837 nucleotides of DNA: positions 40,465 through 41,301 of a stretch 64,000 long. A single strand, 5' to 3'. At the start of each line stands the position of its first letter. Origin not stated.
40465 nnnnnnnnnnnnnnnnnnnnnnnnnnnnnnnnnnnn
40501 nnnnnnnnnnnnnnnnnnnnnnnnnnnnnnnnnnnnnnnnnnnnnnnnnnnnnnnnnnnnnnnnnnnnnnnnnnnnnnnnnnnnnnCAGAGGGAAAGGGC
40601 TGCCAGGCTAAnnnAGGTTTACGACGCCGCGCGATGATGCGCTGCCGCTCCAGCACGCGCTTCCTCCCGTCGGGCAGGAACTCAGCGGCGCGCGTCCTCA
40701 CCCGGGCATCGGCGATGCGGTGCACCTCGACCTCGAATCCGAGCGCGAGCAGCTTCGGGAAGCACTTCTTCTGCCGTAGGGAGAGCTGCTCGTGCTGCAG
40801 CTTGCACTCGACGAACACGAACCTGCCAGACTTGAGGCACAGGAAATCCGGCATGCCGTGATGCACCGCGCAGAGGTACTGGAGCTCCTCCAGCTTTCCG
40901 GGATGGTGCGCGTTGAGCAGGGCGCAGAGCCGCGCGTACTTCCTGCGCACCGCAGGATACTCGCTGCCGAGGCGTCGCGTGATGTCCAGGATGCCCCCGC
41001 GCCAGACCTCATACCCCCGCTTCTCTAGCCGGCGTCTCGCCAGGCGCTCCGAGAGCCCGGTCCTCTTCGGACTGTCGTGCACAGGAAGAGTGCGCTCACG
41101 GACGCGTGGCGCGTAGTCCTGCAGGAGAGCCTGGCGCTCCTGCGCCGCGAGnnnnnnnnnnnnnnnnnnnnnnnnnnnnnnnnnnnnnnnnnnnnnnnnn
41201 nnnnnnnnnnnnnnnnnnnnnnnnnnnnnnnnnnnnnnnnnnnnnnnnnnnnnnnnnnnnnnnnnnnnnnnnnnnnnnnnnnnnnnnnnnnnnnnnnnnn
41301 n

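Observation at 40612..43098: Catalytically degenerate family-B DNA polymerase fused to a VRR-NUC nuclease domain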

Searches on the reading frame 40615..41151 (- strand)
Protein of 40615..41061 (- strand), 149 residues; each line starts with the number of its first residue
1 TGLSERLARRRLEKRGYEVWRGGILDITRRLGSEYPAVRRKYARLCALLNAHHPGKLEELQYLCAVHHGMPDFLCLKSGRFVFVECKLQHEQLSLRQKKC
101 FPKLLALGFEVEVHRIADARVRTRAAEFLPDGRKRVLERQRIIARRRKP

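Call 38: find_homologous_proteins(query=window:40615-41061:-, max_evalue=0.001)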
Query window:40615-41061:- (149 aa): 16 proteins with E <= 0.001 among 108 candidates.
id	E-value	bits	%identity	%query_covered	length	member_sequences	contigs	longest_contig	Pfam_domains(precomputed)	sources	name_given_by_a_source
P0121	8.5e-45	170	58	99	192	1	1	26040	PF08774.18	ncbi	-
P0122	7.2e-42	161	56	98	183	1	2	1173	PF08774.18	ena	-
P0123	1.4e-41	160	53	97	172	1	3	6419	-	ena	-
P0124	4.9e-41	158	58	93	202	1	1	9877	PF08774.18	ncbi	-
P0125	1.5e-40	156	55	97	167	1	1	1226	PF08774.18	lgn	-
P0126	1.5e-39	153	57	93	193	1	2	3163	PF08774.18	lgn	-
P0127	2.4e-39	153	54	97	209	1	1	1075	PF08774.18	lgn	-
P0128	3.8e-39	152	60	84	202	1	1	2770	PF08774.18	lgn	-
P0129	2.3e-38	149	54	98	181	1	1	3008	PF08774.18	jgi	jgi:hypothetical protein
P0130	4.0e-38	149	54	95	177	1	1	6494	PF08774.18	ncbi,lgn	ncbi:MAG: VRR-NUC domain-containing protein [Candidatus Nanoarchaeia archaeon]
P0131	4.3e-37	145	56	93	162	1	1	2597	PF08774.18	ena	-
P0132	3.2e-30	123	46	98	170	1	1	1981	PF08774.18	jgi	jgi:Holliday junction resolvase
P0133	6.1e-29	119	47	94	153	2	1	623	PF08774.18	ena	-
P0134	2.7e-27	114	46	93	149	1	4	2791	PF08774.18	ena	-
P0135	2.0e-25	107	49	86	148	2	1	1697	PF08774.18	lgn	-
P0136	1.3e-23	102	45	97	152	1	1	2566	PF08774.18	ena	-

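Call 39: find_encoding_contigs(protein=P0121, flank=8000, max_places=2)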
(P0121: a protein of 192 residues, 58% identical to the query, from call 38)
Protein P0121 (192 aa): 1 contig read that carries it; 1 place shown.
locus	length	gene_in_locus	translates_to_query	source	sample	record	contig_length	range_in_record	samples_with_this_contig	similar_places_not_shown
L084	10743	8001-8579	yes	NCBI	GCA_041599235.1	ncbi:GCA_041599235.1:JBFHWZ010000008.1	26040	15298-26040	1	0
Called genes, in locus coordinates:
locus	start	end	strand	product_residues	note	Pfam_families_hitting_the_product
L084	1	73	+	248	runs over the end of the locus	PF01790:LGT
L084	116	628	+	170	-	PF13473:Cupredoxin_1, PF00116:COX2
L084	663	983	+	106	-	-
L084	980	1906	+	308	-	PF11376:DUF3179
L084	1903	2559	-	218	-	PF19810:HFX_2341_N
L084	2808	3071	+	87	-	PF00462:Glutaredoxin, PF05768:Glrx-like (weak), PF13417:GST_N_3 (weak)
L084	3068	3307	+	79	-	PF11431:Transport_MerF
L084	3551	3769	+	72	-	PF00125:Histone (weak), PF15511:CENP-T_C (weak), PF00808:CBFD_NFYB_HMF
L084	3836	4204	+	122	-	-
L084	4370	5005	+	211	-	PF00702:Hydrolase, PF12710:HAD (weak), PF13419:HAD_2, PF13242:Hydrolase_like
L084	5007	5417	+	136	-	PF11969:DcpS_C, PF01230:HIT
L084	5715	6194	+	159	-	PF28474:DUF8412, PF13376:OmdA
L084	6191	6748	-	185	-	-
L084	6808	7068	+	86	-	PF03083:MtN3_slv, PF04193:PQ-loop (weak)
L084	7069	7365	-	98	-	PF01741:MscL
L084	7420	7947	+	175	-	-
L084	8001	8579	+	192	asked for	PF08774:VRR_NUC (weak)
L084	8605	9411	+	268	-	PF00730:HhH-GPD, PF00633:HHH (weak)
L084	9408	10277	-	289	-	PF03851:UvdE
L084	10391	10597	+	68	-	PF04070:DUF378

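Call 40: find_encoding_contigs(protein=P0124, flank=8000, max_places=2)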
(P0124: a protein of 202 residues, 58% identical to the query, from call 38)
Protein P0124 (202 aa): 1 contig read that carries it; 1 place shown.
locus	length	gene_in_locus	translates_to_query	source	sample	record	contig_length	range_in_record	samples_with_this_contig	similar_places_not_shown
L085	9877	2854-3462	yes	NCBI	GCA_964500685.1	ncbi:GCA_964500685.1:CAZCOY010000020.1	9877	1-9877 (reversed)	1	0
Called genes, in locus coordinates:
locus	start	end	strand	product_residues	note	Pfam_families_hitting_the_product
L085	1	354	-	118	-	?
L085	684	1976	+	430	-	PF00009:GTP_EFTU, PF01926:MMR_HSR1 (faint), PF03144:GTP_EFTU_D2, PF03143:GTP_EFTU_D3, PF22594:GTP-eEF1A_C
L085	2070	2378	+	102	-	PF00338:Ribosomal_S10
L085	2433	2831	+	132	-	PF00072:Response_reg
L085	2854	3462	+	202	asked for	PF08774:VRR_NUC (weak)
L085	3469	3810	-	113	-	-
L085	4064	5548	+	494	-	-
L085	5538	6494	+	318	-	PF03734:YkuD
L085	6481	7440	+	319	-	-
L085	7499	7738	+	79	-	PF01247:Ribosomal_L35Ae, PF01782:RimM (faint)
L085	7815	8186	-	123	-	-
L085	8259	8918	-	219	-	-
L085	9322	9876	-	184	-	?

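Call 41: find_encoding_contigs(protein=P0130, flank=8000, max_places=2)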
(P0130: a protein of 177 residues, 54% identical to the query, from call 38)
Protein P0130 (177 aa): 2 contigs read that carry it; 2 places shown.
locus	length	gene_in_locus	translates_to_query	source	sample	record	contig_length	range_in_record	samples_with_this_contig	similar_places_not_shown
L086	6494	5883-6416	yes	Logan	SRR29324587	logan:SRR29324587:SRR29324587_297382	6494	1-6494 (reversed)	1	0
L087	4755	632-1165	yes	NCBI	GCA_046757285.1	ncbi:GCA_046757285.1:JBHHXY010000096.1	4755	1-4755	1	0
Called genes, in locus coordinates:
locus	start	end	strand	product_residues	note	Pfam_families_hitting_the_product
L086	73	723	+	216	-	PF00300:His_Phos_1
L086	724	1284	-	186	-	PF01380:SIS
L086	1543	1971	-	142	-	PF01230:HIT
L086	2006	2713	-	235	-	PF01978:TrmB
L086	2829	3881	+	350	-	PF13433:Peripla_BP_5, PF13458:Peripla_BP_6, PF01094:ANF_receptor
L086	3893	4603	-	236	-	PF01978:TrmB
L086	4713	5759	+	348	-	PF13433:Peripla_BP_5, PF13458:Peripla_BP_6, PF01094:ANF_receptor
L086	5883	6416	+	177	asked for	PF08774:VRR_NUC (weak)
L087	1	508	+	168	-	PF13458:Peripla_BP_6 (weak)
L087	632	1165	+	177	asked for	PF08774:VRR_NUC (weak)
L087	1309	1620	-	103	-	PF01906:YbjQ_1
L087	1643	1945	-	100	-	PF03091:CutA1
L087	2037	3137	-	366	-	PF02481:DNA_processg_A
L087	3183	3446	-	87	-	-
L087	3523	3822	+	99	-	PF09685:MamF_MmsF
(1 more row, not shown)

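Call 44: predict_structure(alignment_id=A3)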
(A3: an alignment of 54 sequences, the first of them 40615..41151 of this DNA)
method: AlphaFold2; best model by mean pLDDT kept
length: 179 residues; sequences in the alignment: 54
mean_pLDDT: 90.5   pTM: 0.83
mean pLDDT of the five models: 90.5, 90.0, 90.0, 89.1, 88.8
residues with pLDDT >= 90: 125; 70-90: 49; 50-70: 3; < 50: 2
segments of 3 or more residues with pLDDT < 50: none
pLDDT, mean of each block of 10 residues (from residue 1): 66 84 90 96 98 88 89 95 97 92 98 96 95 96 94 88 90 78
secondary structure, 60 per line:
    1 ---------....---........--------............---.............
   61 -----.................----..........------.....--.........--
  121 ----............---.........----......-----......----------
elements in order: H10-13 E17-24 H33-44 E48-51 H52-60 H66-82 H87-96 E103-107 E110-118 H125-136 E140-148 E153-158 E164-169

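Call 46: fold_search(model_id=the predicted structure, library=pdb)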
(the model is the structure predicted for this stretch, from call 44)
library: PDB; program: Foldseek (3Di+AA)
matches with E <= 10: 305; with E <= 0.001: 5
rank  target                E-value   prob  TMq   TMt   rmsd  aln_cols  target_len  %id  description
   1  4ria_A                4.4e-04  1.00  0.47  0.15  11.7       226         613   17  FAN1 Nuclease bound to 5' phosphorylated nicked DNA (released 2014-12-10)
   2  4reb_H                6.0e-04  1.00  0.45  0.15   8.7       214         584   17  Structural Insights into 5' Flap DNA Unwinding and Incision by the Human FAN1 Dimer (released 2014-12-24)
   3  4ric_A                6.4e-04  1.00  0.46  0.15  11.0       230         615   16  FAN1 Nuclease bound to 5' hydroxyl (dT-dT) single flap DNA (released 2014-12-03)
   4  4rec_A                8.2e-04  1.00  0.45  0.15  10.1       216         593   17  A nuclease-DNA complex form 3 (released 2014-12-24)
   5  4rea_A                9.9e-04  1.00  0.49  0.17   9.8       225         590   16  A Nuclease DNA complex (released 2014-12-24)
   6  4ry3                  1.1e-03  1.00  0.50  0.17  11.6       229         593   17  Crystal structure of human Fanconi-associated nuclease 1 (released 2015-01-28)
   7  4ri8_A                1.1e-03  1.00  0.44  0.14  11.8       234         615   18  FAN1 Nuclease bound to 5' phosphorylated p(dG)/3'(dT-dT-dT-dT) double flap DNA (released 2014-12-03)
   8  9eo1_A                1.2e-03  1.00  0.45  0.16   9.4       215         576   17  Cryo_EM structure of human FAN1 in complex with 5' flap DNA substrate (released 2025-01-29)
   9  4reb_A                1.8e-03  1.00  0.44  0.15  10.1       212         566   17  Structural Insights into 5' Flap DNA Unwinding and Incision by the Human FAN1 Dimer (released 2014-12-24)
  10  9gy0_A                2.3e-03  1.00  0.36  0.12   3.1        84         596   26  Cryo_EM structure of human FAN1 R507H mutant in complex with 5' flap DNA substrate and PCNA (released 2025-01-29)
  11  8s5a_A                2.6e-03  1.00  0.43  0.15   9.6       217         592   16  The crystal structure of FAN1 Nuclease bound to 5' phosphorylated p(dG)/3'(dT-dT-dT-dT) double flap DNA (released 2025-03-05)
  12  4rib_B                2.9e-03  1.00  0.43  0.14  10.9       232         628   16  FAN1 Nuclease bound to 5' phosphorylated p(dT) single flap DNA (released 2014-12-03)
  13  4ric_B                3.3e-03  1.00  0.49  0.15  11.0       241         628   16  FAN1 Nuclease bound to 5' hydroxyl (dT-dT) single flap DNA (released 2014-12-03)
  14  4rea_B                4.8e-03  1.00  0.36  0.12   3.8        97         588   23  A Nuclease DNA complex (released 2014-12-24)
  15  2wcw_A                6.2e-03  0.99  0.38  0.51   7.5       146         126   15  1.6A resolution structure of Archaeoglobus fulgidus Hjc, a Holliday junction resolvase from an archaeal hyperthermophi (released 2009-03-24)
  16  9eoa_A                6.6e-03  1.00  0.37  0.12   4.0        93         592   24  Cryo_EM structure of human FAN1 in complex with 5' flap DNA substrate and PCNA (released 2025-01-29)
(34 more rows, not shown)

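Call 69: search_protein_representatives(protein=window:40615-41061:-)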
Query: 149 residues. Proteins with E-value up to 0.001 (for the whole library): 92; up to 1e-10: 59; up to 1e-30: 20. The best 92 are listed.
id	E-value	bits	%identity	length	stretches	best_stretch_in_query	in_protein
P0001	1.8e-91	320.1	99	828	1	1-149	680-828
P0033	2.7e-42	160.5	55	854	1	2-141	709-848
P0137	3.4e-42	160.2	54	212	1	2-145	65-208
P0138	3.4e-42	160.2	57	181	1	2-145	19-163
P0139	6.9e-41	155.9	57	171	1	2-147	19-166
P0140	3.9e-40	153.5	56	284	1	2-142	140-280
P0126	4.6e-40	153.3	58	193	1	2-143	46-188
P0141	2.8e-39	150.7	60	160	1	2-145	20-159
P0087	5.4e-37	143.3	51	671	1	2-141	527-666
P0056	4.8e-36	140.2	53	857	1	2-143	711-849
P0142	1.3e-35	138.8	50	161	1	2-142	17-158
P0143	1.8e-35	138.3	51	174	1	8-143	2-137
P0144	2.1e-34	134.9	51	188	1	2-143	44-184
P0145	2.9e-34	134.5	52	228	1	2-144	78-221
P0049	3.7e-34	134.1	49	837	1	1-141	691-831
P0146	5.0e-34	133.7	51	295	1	2-140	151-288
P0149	1.2e-31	125.9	44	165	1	2-145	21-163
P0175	2.4e-15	73.1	33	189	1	3-144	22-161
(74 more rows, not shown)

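Call 70: list_cluster_members(proteins=[P0137, P0138, P0139, P0140, P0141, P0142, P0145, P0146, P0149, P0175])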
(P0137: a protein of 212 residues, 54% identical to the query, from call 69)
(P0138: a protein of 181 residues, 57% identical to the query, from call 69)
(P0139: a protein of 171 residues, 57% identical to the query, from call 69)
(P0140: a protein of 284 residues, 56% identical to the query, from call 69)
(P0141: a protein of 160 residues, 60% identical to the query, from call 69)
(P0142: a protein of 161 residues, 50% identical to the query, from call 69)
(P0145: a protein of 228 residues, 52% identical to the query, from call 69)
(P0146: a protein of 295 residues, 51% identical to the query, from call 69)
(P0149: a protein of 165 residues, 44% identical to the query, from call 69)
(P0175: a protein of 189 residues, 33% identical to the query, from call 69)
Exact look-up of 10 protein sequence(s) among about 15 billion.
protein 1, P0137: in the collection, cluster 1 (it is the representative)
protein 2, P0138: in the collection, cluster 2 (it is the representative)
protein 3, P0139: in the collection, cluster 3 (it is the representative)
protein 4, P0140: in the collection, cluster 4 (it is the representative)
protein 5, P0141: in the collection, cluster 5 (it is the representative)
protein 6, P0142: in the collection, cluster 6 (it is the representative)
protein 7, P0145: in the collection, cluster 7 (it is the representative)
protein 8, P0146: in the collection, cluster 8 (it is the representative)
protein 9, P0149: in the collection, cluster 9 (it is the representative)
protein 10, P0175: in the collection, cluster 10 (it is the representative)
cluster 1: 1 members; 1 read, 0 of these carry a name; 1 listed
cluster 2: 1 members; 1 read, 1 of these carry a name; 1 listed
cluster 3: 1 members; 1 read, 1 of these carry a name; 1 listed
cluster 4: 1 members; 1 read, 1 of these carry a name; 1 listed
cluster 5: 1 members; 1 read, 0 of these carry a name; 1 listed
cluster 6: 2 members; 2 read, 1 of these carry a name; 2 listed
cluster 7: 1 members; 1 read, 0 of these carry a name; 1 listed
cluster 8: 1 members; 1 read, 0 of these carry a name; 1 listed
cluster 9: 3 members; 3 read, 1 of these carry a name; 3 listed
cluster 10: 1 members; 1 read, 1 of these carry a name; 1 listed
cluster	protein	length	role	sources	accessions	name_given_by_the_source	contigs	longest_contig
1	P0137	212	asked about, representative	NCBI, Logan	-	-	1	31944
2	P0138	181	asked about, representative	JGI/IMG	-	hypothetical protein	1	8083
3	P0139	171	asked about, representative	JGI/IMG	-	hypothetical protein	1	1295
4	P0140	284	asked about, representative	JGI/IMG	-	hypothetical protein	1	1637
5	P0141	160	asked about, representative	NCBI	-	-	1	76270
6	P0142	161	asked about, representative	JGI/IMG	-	hypothetical protein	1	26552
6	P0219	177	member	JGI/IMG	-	-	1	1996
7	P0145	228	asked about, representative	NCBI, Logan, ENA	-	-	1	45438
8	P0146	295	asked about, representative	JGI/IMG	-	-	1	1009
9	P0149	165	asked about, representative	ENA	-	-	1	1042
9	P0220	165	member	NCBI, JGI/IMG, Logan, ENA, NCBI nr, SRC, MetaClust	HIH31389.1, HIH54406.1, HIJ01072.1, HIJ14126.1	TPA: VRR-NUC domain-containing protein [Candidatus Woesearchaeota archaeon] | VRR-NUC domain-containing protein [Candidatus Woesearchaeota archaeon] | \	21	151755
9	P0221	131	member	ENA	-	-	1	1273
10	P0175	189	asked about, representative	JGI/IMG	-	hypothetical protein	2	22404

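Call 72: find_encoding_contigs(protein=P0141, flank=8000, max_places=1)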
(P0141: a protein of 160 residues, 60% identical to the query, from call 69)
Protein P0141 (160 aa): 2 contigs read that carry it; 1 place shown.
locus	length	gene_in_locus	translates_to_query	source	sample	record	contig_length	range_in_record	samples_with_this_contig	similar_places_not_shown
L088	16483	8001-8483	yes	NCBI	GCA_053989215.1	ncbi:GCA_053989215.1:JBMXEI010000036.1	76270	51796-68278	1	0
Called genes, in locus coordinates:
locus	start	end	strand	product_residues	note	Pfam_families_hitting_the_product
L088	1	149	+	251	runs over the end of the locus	-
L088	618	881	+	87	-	PF01191:RNA_pol_Rpb5_C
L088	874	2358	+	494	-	PF04563:RNA_pol_Rpb2_1, PF04561:RNA_pol_Rpb2_2, PF04565:RNA_pol_Rpb2_3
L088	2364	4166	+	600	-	PF04566:RNA_pol_Rpb2_4, PF04567:RNA_pol_Rpb2_5, PF00562:RNA_pol_Rpb2_6, PF04560:RNA_pol_Rpb2_7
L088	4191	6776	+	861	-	PF04997:RNA_pol_Rpb1_1, PF00623:RNA_pol_Rpb1_2, PF04983:RNA_pol_Rpb1_3, PF05000:RNA_pol_Rpb1_4, PF04998:RNA_pol_Rpb1_5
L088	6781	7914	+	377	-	PF04998:RNA_pol_Rpb1_5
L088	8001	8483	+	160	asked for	-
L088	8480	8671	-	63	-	-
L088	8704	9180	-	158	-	PF18931:DUF5680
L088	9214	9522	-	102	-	PF00338:Ribosomal_S10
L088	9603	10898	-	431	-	PF00009:GTP_EFTU, PF01926:MMR_HSR1 (faint), PF03144:GTP_EFTU_D2, PF03143:GTP_EFTU_D3, PF22594:GTP-eEF1A_C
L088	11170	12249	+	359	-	PF00091:Tubulin, PF12327:FtsZ_C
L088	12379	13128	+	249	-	-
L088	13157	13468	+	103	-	-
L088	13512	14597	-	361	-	PF13462:Thioredoxin_4, PF01323:DSBA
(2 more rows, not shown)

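Call 73: find_encoding_contigs(protein=P0220, flank=8000, max_places=3)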
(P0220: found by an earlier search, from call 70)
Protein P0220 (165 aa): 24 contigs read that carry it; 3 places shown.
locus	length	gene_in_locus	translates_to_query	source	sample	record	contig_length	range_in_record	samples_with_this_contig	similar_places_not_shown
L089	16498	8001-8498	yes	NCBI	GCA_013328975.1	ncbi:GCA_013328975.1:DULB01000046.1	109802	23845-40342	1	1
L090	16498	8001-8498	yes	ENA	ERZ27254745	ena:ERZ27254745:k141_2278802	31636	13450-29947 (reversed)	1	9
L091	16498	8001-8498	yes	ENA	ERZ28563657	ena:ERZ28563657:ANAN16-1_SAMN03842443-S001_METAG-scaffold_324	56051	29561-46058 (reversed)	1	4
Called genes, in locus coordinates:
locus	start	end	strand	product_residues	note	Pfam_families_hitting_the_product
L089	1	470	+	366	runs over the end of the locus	PF02005:TRM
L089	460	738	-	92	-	PF00736:EF1_GNE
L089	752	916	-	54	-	PF07754:Ribosomal_aS21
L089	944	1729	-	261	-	PF01734:Patatin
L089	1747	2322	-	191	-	PF02163:Peptidase_M50 (weak)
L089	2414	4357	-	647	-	PF02518:HATPase_c, PF00204:DNA_gyraseB, PF01751:Toprim, PF00986:DNA_gyraseB_C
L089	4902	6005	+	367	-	PF02655:ATP-grasp_3, PF07478:Dala_Dala_lig_C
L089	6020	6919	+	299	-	PF09924:LPG_synthase_C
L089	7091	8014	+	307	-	PF09924:LPG_synthase_C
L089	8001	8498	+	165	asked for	PF08774:VRR_NUC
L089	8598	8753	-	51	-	-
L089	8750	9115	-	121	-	-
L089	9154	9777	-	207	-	PF02163:Peptidase_M50 (faint)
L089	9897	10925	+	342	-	-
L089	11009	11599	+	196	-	-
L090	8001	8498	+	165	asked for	PF08774:VRR_NUC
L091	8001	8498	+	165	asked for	PF08774:VRR_NUC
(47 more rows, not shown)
